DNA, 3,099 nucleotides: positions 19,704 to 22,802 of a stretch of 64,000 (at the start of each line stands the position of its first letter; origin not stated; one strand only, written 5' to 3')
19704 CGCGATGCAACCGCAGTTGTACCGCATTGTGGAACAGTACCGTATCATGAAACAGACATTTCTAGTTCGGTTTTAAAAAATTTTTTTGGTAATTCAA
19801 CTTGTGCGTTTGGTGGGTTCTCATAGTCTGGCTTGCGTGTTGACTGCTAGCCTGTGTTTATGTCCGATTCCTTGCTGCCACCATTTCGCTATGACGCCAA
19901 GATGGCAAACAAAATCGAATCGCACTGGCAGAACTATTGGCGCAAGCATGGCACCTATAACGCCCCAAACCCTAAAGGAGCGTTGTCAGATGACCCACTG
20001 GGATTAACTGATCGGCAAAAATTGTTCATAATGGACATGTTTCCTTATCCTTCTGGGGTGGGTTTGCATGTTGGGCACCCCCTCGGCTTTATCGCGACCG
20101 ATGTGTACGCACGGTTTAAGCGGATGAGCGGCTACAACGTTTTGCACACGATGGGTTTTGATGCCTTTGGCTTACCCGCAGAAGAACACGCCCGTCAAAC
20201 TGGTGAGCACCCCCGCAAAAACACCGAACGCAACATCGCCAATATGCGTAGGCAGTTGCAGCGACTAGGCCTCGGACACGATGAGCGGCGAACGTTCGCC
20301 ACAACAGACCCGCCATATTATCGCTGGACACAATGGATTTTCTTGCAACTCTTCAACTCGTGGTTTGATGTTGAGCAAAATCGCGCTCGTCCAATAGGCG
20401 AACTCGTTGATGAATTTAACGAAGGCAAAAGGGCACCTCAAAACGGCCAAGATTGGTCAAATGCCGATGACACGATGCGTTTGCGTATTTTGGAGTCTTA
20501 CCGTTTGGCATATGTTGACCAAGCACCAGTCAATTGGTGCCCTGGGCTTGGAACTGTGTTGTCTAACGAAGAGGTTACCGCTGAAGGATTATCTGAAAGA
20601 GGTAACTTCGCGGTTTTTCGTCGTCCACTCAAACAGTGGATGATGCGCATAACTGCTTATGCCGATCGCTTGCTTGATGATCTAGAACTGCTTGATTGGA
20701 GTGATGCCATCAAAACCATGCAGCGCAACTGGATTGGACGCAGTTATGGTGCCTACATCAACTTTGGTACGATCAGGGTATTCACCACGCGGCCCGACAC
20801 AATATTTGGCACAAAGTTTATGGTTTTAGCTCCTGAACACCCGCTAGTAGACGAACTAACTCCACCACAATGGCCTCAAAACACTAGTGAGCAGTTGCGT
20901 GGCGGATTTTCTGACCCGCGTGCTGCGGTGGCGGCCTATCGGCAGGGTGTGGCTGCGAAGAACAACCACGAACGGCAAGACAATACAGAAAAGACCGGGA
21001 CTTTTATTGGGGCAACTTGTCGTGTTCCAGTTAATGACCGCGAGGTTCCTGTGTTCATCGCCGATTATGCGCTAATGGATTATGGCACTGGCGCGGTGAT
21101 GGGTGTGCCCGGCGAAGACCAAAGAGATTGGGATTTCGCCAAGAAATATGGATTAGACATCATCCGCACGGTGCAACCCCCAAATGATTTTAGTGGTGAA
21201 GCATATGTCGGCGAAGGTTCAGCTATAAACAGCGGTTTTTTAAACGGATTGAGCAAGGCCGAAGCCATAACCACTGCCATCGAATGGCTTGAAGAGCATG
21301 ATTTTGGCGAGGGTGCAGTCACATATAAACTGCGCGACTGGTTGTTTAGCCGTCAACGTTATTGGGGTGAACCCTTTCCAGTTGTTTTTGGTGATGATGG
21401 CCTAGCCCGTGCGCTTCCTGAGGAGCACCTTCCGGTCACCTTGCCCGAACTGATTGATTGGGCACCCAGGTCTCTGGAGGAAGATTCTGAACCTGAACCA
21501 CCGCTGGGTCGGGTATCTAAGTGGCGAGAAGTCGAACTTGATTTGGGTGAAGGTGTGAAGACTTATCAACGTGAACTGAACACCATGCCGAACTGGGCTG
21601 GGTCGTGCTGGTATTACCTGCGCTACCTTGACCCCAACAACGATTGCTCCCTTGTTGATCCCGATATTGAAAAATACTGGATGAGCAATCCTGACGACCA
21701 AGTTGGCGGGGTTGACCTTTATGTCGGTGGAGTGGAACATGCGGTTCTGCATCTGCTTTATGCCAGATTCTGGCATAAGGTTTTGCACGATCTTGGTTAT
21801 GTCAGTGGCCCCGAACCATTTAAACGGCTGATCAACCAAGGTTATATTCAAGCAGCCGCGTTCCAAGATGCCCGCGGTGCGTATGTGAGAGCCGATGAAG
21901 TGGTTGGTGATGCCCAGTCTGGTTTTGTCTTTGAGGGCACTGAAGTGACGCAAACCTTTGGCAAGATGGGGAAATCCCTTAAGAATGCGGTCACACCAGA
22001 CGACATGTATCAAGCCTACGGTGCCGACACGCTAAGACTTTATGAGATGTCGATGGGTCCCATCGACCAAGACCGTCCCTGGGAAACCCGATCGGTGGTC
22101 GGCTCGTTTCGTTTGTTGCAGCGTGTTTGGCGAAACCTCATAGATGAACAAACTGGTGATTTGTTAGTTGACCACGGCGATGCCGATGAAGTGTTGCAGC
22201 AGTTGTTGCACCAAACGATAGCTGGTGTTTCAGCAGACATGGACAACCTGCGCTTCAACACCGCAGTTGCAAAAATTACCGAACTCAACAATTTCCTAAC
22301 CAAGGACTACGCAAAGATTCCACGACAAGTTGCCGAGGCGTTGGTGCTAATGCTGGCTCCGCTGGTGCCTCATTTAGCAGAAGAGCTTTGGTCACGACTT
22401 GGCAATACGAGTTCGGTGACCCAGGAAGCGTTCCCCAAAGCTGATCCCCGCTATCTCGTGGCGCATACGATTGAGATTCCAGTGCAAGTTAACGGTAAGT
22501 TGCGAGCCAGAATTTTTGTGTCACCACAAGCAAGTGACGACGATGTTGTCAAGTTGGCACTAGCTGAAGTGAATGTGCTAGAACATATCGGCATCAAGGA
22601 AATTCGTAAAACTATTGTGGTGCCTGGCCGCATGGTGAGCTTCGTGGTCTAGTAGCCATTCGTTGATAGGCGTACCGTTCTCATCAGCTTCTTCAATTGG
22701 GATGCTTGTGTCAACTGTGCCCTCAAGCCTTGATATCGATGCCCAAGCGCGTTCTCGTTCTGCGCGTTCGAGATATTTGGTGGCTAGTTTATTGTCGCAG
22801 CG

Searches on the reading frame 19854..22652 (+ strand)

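Call 84: search_protein_families(library=pfam, max_evalue=0.00001, proteins=[window:19854-22652:+])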
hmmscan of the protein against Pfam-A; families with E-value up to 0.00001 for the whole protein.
window:19854-22652:+ (932 aa): 4 families
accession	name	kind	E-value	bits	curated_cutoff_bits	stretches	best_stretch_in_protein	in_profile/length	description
PF13603.12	tRNA-synt_1_2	-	1.2e-50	172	25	1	291-480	1-185/185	Leucyl-tRNA synthetase, editing domain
PF00133.28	tRNA-synt_1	-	2.1e-24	86.5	22.7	1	54-167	22-151/414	tRNA synthetases class I (I, L, M and V)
PF08264.19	Anticodon_1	-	1.4e-19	70.8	25.1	1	782-894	5-143/148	Anticodon-binding domain of tRNA ligase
PF09334.17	tRNA-synt_1g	-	4.8e-19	68.8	20.1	1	62-166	6-107/391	tRNA synthetases class I (M)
